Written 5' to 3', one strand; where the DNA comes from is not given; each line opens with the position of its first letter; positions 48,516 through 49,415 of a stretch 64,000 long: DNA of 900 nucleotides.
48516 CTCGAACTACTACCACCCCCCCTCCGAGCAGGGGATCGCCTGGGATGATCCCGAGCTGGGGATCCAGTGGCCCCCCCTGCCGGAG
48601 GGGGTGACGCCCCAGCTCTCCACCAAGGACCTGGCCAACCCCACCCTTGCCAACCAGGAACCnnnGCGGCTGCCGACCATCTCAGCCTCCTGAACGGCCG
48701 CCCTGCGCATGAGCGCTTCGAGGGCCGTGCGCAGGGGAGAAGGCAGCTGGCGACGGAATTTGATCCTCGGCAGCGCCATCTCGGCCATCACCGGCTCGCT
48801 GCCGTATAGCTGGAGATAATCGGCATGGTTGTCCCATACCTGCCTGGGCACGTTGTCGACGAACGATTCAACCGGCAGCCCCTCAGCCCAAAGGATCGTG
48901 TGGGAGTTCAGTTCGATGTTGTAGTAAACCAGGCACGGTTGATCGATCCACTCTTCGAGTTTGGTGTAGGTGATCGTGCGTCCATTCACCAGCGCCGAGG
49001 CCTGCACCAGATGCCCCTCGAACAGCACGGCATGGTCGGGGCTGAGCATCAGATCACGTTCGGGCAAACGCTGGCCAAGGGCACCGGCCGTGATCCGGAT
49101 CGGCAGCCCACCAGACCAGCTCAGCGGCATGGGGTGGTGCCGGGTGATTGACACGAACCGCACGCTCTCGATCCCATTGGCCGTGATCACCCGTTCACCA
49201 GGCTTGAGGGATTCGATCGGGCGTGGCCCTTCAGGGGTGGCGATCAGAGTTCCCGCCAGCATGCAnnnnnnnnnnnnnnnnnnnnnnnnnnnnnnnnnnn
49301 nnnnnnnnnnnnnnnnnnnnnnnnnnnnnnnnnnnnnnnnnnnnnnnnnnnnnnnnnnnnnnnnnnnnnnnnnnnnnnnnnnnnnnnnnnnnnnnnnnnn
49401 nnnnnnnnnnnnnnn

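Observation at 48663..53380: Array of four Hint_2 / bacterial-intein-like genes with exchangeable N-terminal cargo modules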

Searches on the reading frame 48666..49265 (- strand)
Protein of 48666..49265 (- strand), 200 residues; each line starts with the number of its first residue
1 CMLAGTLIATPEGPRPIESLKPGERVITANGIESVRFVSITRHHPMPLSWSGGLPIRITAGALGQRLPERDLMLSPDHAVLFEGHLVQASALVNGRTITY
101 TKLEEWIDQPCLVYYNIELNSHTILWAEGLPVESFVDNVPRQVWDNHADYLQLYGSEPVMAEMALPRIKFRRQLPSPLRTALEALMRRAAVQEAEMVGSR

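Call 30: find_related_loci(query=A2, collection=genome_contigs, flank=10000)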
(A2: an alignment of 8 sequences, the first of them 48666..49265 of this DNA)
Query A2 (200 aa) in genome_contigs; peptide patterns used: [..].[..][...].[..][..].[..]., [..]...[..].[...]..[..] (x = any residue, [..] = any of these).
68 stretches matched a pattern; 23 encode a relative of the query (tblastn E <= 1e-3); 23 distinct loci.
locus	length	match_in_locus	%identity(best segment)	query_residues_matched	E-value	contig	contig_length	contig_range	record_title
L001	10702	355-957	55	1-200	2e-65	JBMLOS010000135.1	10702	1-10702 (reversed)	MAG: Prochlorococcaceae cyanobacterium isolate LE_186911 NODE_9290_length_10702_cov_6.709402, whole genome shotgun seque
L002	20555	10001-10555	54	1-184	2e-62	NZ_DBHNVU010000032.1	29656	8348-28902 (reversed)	Synechococcus sp. WH 5701 NODE_32_length_29656_cov_7.016255, whole genome shotgun sequence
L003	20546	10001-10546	52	1-182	7e-62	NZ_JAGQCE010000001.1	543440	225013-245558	Synechococcus sp. Cruz-7E5 Cruz-7E5-C1, whole genome shotgun sequence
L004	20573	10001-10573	56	1-191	3e-62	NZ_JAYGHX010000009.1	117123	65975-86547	Cyanobium gracile UHCC 0139 00009117123, whole genome shotgun sequence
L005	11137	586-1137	57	1-183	2e-61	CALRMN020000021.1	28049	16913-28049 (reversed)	MAG: Synechococcus sp. UW140 isolate JJ-KV1283-160-1-mx-bin602 genome assembly, contig: JJ-KV1283-160-C22, whole genome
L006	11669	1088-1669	53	1-193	2e-61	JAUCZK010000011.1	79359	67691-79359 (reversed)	MAG: Cyanobium sp. CZS48M isolate CZS48M_Bin9_fgap_62850_1 Contig_557, whole genome shotgun sequence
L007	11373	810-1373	50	1-197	4e-57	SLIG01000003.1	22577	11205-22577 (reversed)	MAG: Cyanobium sp. isolate CSSed165cm_191R1 CSSed16-5cm-4950, whole genome shotgun sequence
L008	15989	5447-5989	49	1-179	3e-51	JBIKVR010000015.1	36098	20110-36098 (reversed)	MAG: Prochlorococcaceae cyanobacterium isolate ME2015-08-25_3300042365_group6_bin51 Rohwer_bin1356_scaffold_189_c1, whol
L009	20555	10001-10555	47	1-183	1e-48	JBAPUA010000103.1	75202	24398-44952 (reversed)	MAG: Cyanobium sp. isolate MFD02847_ilm_asm_bin12 k127_99299, whole genome shotgun sequence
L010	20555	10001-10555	46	1-183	1e-48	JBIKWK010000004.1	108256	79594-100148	MAG: Prochlorococcaceae cyanobacterium isolate ME2015-09-13_3300035666_group6_bin200 Rohwer_bin1357_scaffold_79_c1, whol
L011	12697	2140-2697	47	1-184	3e-48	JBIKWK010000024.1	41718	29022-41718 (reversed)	MAG: Prochlorococcaceae cyanobacterium isolate ME2015-09-13_3300035666_group6_bin200 Rohwer_bin1357_scaffold_547_c1, who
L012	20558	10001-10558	47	1-184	4e-47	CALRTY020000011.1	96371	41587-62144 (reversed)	MAG: Chitinophaga pinensis isolate JJ-JE510-14-2-mx-bin544 genome assembly, contig: JJ-R2C3-114-C39, whole genome shotgu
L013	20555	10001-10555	45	1-183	7e-45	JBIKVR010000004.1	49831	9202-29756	MAG: Prochlorococcaceae cyanobacterium isolate ME2015-08-25_3300042365_group6_bin51 Rohwer_bin1356_scaffold_109_c1, whol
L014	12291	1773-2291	45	1-175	2e-40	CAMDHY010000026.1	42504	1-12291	MAG: Pseudoxanthobacter soli DSM 19599 isolate MsE-30jul19-87 genome assembly, contig: MsE-30jul19-C1101, whole genome s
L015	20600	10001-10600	37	1-179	9e-40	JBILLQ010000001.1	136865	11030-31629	MAG: Prochlorococcaceae cyanobacterium isolate ME2017-08-05_3300034118_group7_bin84 Rohwer_bin1359_scaffold_5_c1, whole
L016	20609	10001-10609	36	1-182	4e-39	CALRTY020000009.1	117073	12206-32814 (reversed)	MAG: Chitinophaga pinensis isolate JJ-JE510-14-2-mx-bin544 genome assembly, contig: JJ-R2C3-114-C33, whole genome shotgu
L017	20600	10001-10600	35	1-179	3e-37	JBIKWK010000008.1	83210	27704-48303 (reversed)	MAG: Prochlorococcaceae cyanobacterium isolate ME2015-09-13_3300035666_group6_bin200 Rohwer_bin1357_scaffold_78_c1, whol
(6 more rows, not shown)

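Call 75: search_protein_families(library=pfam, proteins=[L004:8198-10606:+, L006:215-1693:+, L008:1523-6052:+, L009:8777-10636:+, L010:2168-10636:+, L011:1375-2775:+, L015:9671-10681:+, L015:11258-12397:+, L016:9089-10708:+, L017:9365-10678:+], max_evalue=0.0001)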
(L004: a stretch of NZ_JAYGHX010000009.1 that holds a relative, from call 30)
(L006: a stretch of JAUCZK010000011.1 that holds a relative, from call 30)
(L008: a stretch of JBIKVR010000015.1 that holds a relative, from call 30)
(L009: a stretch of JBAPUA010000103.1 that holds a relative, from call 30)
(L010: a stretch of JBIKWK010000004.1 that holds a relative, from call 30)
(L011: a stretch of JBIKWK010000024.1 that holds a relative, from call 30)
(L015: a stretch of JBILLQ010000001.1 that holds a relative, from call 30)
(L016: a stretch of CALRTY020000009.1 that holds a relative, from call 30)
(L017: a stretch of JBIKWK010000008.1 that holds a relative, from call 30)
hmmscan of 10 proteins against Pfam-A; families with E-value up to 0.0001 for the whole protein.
L004:8198-10606:+ (802 aa): 1 family
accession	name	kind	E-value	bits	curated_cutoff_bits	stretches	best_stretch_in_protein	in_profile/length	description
PF13403.11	Hint_2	-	2.7e-31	109.4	28.4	1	601-738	1-145/147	Hint domain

L006:215-1693:+ (492 aa): 3 families
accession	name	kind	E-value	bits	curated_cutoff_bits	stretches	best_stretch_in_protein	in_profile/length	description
PF13403.11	Hint_2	-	1.4e-33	116.8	28.4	1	291-429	1-145/147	Hint domain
PF13517.12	FG-GAP_3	-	7.5e-22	78.1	26.9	3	143-211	1-61/61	FG-GAP-like repeat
PF01839.29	FG-GAP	-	5.6e-18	64.9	22.1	0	263-282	6-25/37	FG-GAP repeat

L008:1523-6052:+ (1509 aa): 8 families
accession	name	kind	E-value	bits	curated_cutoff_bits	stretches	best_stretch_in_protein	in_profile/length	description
PF13403.11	Hint_2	-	5.1e-30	105.2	28.4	1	1308-1442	1-145/147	Hint domain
PF17963.7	Big_9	-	3.4e-23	82.8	23.6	1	53-143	3-89/89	Bacterial Ig domain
PF03160.20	Calx-beta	-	2.2e-20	73.3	27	1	545-661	4-118/119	Calx-beta domain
PF05345.18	He_PIG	-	1.6e-14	54.5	24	1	449-541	2-95/96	Putative Ig domain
PF17803.7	Cadherin_4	-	4.5e-13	50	25.1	1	49-112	9-71/71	Bacterial cadherin-like domain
PF17892.7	Cadherin_5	-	1.3e-12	47.9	26.5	1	52-145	3-98/98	Cadherin-like domain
PF00028.23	Cadherin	-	9.1e-07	29.6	28.8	0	973-1049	7-85/93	Cadherin domain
PF19076.6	CshA_repeat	-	2.7e-05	25.2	27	0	94-143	52-102/103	Surface adhesin CshA repetitive domain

L009:8777-10636:+ (619 aa): 2 families
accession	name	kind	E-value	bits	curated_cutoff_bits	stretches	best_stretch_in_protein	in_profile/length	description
PF13403.11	Hint_2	-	3.2e-31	109.1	28.4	1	408-542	1-145/147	Hint domain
PF06832.18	BiPBP_C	-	9.1e-06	25.9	26.8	0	349-398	40-88/90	Penicillin-Binding Protein C-terminus Family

L010:2168-10636:+ (2822 aa): 4 families
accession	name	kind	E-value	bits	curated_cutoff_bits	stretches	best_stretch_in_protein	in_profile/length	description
PF13403.11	Hint_2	-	6.4e-31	108.1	28.4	1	2611-2745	1-145/147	Hint domain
PF19078.6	Big_12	-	1.3e-25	90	27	1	2126-2227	1-102/102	Bacterial Ig-like domain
PF00932.25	LTD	-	1.3e-17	64.6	34.3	1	347-460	5-108/109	Lamin Tail Domain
PF03372.29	Exo_endo_phos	-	1.9e-06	28.2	24.5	1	1706-2016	2-225/225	Endonuclease/Exonuclease/phosphatase family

L011:1375-2775:+ (466 aa): 1 family
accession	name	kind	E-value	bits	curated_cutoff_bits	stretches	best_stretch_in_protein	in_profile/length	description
PF13403.11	Hint_2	-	2.2e-32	112.9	28.4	1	255-389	1-145/147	Hint domain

L015:9671-10681:+ (336 aa): 1 family
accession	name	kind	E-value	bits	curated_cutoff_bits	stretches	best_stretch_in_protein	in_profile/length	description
PF13403.11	Hint_2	-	2.7e-29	102.9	28.4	1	111-221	2-124/147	Hint domain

L015:11258-12397:+ (379 aa): 2 families
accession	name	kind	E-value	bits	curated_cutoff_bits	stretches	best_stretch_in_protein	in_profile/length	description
PF13403.11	Hint_2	-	6.4e-27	95.2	28.4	1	143-245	1-115/147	Hint domain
PF22322.1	DUF6973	-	1.7e-09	37.7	27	1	27-108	33-110/124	Domain of unknown function (DUF6973)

L016:9089-10708:+ (539 aa): 1 family
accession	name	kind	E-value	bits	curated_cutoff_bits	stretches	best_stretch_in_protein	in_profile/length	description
PF13403.11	Hint_2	-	1.9e-27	96.9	28.4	1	305-407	2-116/147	Hint domain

L017:9365-10678:+ (437 aa): 1 family
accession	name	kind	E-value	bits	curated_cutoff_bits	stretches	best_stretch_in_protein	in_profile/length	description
PF13403.11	Hint_2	-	9.9e-27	94.6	28.4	1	212-313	1-115/147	Hint domain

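Call 76: search_protein_families(library=ncbifam, proteins=[L010:10001-10636:+], max_evalue=0.001)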
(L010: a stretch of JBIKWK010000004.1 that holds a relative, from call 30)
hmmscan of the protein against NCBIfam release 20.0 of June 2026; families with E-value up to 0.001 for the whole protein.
L010:10001-10636:+ (211 aa): 0 families

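Call 80: search_dna_similar(query=window:48666-49265:-, collection=plasmids, mode=protein, max_rows=25, max_evalue=1e-10)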
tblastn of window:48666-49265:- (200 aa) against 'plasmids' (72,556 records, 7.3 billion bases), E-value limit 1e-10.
Records with a match: 157; places in all: 227; records where one place covers at least 80% of the query: 103.
Best place of each record, by identity: <60% 157.
By first word of the organism name: Sinorhizobium 43; Acetobacter 40; Rhizobium 14; Paracoccus 13; Aliiroseovarius 8; Gluconobacter 6; Phyllobacterium 5; Ruegeria 5; Pararhizobium 4; Antarctobacter 2; and 16 more.
By predicted mobility (MOB-suite, as given by PLSDB): non-mobilizable 70; mobilizable 64; conjugative 23.
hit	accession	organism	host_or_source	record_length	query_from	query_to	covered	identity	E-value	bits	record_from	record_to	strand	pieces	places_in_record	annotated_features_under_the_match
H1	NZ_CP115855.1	Pseudoroseomonas cervicalis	-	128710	1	180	90%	49.7%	5e-42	157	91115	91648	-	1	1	hypothetical protein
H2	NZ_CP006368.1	Aureimonas sp. AU20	-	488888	1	175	88%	46.7%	5e-32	128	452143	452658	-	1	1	Hint domain-containing protein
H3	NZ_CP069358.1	Microvirga sp. VF16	Vachellia farnesiana,Cell culture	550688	1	184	92%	42.6%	2e-32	129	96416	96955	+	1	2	Hint domain-containing protein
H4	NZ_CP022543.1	Antarctobacter heliothermus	Skeletonema marinoi strain ST54,Cell ...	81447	1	182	91%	41.7%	4e-37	143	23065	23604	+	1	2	Hint domain-containing protein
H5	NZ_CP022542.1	Antarctobacter heliothermus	Skeletonema marinoi strain ST54,Cell ...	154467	1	182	91%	41.6%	8e-36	139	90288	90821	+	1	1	Hint domain-containing protein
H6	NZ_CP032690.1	Rhizobium sp. CCGE532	Phaseolus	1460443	1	198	99%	34.3%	2e-15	81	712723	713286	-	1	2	record has no annotation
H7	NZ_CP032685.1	Rhizobium sp. CCGE531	Phaseolus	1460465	1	198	99%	34.3%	2e-15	81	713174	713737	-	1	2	record has no annotation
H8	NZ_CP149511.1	Pararhizobium sp. A13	Aeschynomene indica,cell ...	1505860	1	200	100%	33.8%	5e-23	102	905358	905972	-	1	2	none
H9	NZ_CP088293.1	Phyllobacterium sp. T1018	Melilotus albus,Cell culture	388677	1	187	94%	36.1%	1e-19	93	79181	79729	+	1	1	Hint domain-containing protein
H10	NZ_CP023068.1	Sinorhizobium sojae CCBAU 05684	G.max,nodule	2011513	1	200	100%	33.7%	4e-21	97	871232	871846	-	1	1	record has no annotation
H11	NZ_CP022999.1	Rhizobium sp. 11515TR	Cell culture,agricultural soil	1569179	1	198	99%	33.7%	5e-15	80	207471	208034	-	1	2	none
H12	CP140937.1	Sinorhizobium meliloti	Medicago lupulina,whole organism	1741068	1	192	96%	34.4%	1e-16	84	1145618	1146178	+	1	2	Hint domain-containing protein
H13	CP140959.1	Sinorhizobium meliloti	Medicago lupulina,whole organism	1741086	1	192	96%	34.4%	1e-16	84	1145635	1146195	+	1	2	Hint domain-containing protein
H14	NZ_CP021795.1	Sinorhizobium meliloti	Medicago sativa,Single Cell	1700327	1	192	96%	34.4%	1e-16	84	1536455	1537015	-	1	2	none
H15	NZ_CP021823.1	Sinorhizobium meliloti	Medicago truncatula,Single Cell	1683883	1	192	96%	34.4%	1e-16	84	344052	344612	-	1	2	none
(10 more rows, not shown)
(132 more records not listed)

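Call 81: get_annotated_region(hit=H12, flank=8000)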
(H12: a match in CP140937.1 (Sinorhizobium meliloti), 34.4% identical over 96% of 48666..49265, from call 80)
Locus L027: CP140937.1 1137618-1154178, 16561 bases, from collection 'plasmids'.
description: Sinorhizobium meliloti strain ml21 plasmid pSymB, complete sequence
organism: Sinorhizobium meliloti (NCBI taxid 382)
taxonomy: Bacteria; Pseudomonadota; Alphaproteobacteria; Hyphomicrobiales; Rhizobiaceae; Sinorhizobium; Sinorhizobium meliloti
host: -; source: Medicago lupulina,whole organism; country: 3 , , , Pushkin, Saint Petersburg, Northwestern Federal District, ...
typing (MOB-suite, as given by PLSDB): mobilizable; relaxase MOBQ
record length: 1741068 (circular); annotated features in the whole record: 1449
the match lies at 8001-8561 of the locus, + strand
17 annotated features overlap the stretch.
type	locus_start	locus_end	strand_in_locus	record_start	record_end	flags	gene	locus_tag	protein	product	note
CDS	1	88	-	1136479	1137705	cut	-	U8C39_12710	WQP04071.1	FAD-dependent oxidoreductase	-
CDS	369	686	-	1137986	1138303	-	-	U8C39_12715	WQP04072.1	MocE family 2Fe-2S type ferredoxin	-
CDS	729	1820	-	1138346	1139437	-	-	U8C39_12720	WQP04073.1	fatty acid desaturase family protein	-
CDS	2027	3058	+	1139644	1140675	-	-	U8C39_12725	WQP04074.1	LacI family DNA-binding transcriptional regulator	-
CDS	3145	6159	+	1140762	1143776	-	-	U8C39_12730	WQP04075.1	AsmA family protein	-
CDS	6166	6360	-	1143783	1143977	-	-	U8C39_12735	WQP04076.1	hypothetical protein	-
CDS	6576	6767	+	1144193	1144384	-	-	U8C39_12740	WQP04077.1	hypothetical protein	-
CDS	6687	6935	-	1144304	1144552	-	-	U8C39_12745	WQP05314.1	hypothetical protein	-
CDS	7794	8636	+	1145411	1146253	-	-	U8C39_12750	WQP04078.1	Hint domain-containing protein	-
CDS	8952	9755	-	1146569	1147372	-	-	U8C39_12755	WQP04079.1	response regulator transcription factor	-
CDS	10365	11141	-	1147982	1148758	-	-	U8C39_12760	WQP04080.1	response regulator transcription factor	-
CDS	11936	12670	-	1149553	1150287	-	-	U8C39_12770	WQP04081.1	response regulator transcription factor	-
CDS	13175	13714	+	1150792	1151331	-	-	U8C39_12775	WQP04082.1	polysaccharide biosynthesis/export family protein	-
CDS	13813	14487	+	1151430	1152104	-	-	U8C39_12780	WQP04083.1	hypothetical protein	-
CDS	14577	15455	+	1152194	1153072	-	rfbA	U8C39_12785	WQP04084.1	glucose-1-phosphate thymidylyltransferase RfbA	-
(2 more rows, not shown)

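Call 82: get_annotated_region(hit=H4, flank=8000)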
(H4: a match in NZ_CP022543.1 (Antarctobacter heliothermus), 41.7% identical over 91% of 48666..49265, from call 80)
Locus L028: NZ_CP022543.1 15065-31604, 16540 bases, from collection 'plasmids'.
description: Antarctobacter heliothermus strain SMS3 plasmid pSMS3-3, complete sequence
organism: Antarctobacter heliothermus (NCBI taxid 74033)
taxonomy: Bacteria; Pseudomonadota; Alphaproteobacteria; Rhodobacterales; Roseobacteraceae; Antarctobacter; Antarctobacter heliothermus
host: -; source: Skeletonema marinoi strain ST54,Cell culture,Top-layer sediments; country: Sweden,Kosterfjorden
typing (MOB-suite, as given by PLSDB): non-mobilizable; replicon rep_cluster_160,rep_cluster_392
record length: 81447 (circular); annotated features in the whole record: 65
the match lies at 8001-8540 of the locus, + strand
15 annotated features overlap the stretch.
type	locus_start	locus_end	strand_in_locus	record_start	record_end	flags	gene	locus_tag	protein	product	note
CDS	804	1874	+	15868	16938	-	-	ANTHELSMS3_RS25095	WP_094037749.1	hypothetical protein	-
CDS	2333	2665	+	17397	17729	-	-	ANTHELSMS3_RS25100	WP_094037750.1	hypothetical protein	-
CDS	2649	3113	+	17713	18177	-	-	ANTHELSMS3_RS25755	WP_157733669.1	hypothetical protein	-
CDS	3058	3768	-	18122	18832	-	-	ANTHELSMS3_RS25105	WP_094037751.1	IS6 family transposase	-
CDS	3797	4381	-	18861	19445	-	-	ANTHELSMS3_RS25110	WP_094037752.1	hypothetical protein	-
CDS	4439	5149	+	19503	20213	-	-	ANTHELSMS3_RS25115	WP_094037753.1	IS6 family transposase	-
CDS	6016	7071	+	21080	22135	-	-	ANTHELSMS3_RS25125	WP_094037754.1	Hint domain-containing protein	-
CDS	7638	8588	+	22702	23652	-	-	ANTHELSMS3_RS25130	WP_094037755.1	Hint domain-containing protein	-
CDS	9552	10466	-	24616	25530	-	-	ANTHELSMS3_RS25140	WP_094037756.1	isocitrate lyase/PEP mutase family protein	-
CDS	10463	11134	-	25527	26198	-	-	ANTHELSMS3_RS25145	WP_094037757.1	GntR family transcriptional regulator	-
CDS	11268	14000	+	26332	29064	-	acnA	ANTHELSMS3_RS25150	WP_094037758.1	aconitate hydratase AcnA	GO:0006099 - tricarboxylic acid cycle [Evidence IEA]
CDS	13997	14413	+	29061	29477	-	-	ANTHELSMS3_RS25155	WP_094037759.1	nuclear transport factor 2 family protein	-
CDS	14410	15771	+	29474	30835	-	-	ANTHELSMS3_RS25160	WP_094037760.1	dihydroorotase family protein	-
CDS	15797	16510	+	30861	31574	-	-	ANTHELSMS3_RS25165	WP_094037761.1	isochorismatase family protein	-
CDS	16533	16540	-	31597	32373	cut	-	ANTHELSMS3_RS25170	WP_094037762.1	SDR family oxidoreductase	-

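Call 84: search_dna_similar(query=window:48666-49265:-, collection=plasmids, mode=protein, max_rows=60, max_evalue=1e-10, rows=spread)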
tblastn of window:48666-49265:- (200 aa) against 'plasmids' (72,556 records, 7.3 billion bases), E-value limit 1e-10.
Records with a match: 157; places in all: 227; records where one place covers at least 80% of the query: 103.
Best place of each record, by identity: <60% 157.
By first word of the organism name: Sinorhizobium 43; Acetobacter 40; Rhizobium 14; Paracoccus 13; Aliiroseovarius 8; Gluconobacter 6; Phyllobacterium 5; Ruegeria 5; Pararhizobium 4; Antarctobacter 2; and 16 more.
By predicted mobility (MOB-suite, as given by PLSDB): non-mobilizable 70; mobilizable 64; conjugative 23.
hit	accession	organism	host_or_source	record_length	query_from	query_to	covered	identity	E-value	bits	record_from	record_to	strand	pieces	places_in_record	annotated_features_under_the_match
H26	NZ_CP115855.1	Pseudoroseomonas cervicalis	-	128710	1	180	90%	49.7%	5e-42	157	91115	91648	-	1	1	hypothetical protein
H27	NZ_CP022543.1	Antarctobacter heliothermus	Skeletonema marinoi strain ST54,Cell ...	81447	1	182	91%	41.7%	4e-37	143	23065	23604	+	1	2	Hint domain-containing protein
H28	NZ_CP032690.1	Rhizobium sp. CCGE532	Phaseolus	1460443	1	198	99%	34.3%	2e-15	81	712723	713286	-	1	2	record has no annotation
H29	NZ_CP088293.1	Phyllobacterium sp. T1018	Melilotus albus,Cell culture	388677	1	187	94%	36.1%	1e-19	93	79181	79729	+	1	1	Hint domain-containing protein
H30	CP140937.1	Sinorhizobium meliloti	Medicago lupulina,whole organism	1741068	1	192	96%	34.4%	1e-16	84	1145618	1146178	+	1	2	Hint domain-containing protein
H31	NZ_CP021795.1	Sinorhizobium meliloti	Medicago sativa,Single Cell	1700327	1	192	96%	34.4%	1e-16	84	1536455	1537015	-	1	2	none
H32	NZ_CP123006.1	Sinorhizobium meliloti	Medicago sativa,cell culture,nodules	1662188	1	192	96%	34.0%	6e-17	85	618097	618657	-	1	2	none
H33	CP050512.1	Sinorhizobium meliloti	Medicago sativa,cell culture,root nodule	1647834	1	192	96%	34.0%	7e-17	85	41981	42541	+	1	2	Hint domain-containing protein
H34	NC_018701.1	Sinorhizobium meliloti Rm41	-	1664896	1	192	96%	34.0%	6e-17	85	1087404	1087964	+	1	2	none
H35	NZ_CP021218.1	Sinorhizobium meliloti RU11/001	-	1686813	1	192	96%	34.0%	6e-17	85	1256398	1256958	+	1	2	none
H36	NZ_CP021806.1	Sinorhizobium meliloti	Medicago truncatula,Single Cell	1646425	1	192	96%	34.0%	9e-17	85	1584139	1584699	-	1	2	none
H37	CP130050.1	Sinorhizobium meliloti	Medicago,Cell culture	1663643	1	192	96%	34.0%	8e-17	85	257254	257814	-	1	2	Hint domain-containing protein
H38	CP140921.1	Sinorhizobium meliloti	Medicago lupulina,whole organism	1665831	1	187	94%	34.5%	2e-17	87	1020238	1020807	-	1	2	Hint domain-containing protein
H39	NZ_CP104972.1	Phyllobacterium zundukense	Vicia costata,cell culture,root nodule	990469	1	190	95%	34.0%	1e-21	99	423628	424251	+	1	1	Hint domain-containing protein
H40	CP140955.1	Sinorhizobium meliloti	Medicago lupulina,whole organism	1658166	1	192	96%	33.5%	5e-16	82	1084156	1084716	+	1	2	Hint domain-containing protein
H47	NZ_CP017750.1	Cupriavidus sp. USMAA2-4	cell culture,Sungai Pinang, Penang, ...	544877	1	155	78%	39.2%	2e-22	101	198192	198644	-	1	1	Hint domain-containing protein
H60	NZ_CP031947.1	Ruegeria sp. AD91A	-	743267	1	136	68%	38.0%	5e-14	77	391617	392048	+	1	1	Hint domain-containing protein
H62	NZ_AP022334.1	Methylosinus sp. C49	-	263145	5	133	65%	39.1%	5e-12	71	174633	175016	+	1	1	Hint domain-containing protein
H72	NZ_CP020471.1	Fuscovulum blasticum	cell culture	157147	1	139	70%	34.7%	2e-12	72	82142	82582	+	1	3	Hint domain-containing protein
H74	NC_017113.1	Acetobacter pasteurianus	-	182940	1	190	95%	25.3%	1e-13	76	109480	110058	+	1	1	Hint domain-containing protein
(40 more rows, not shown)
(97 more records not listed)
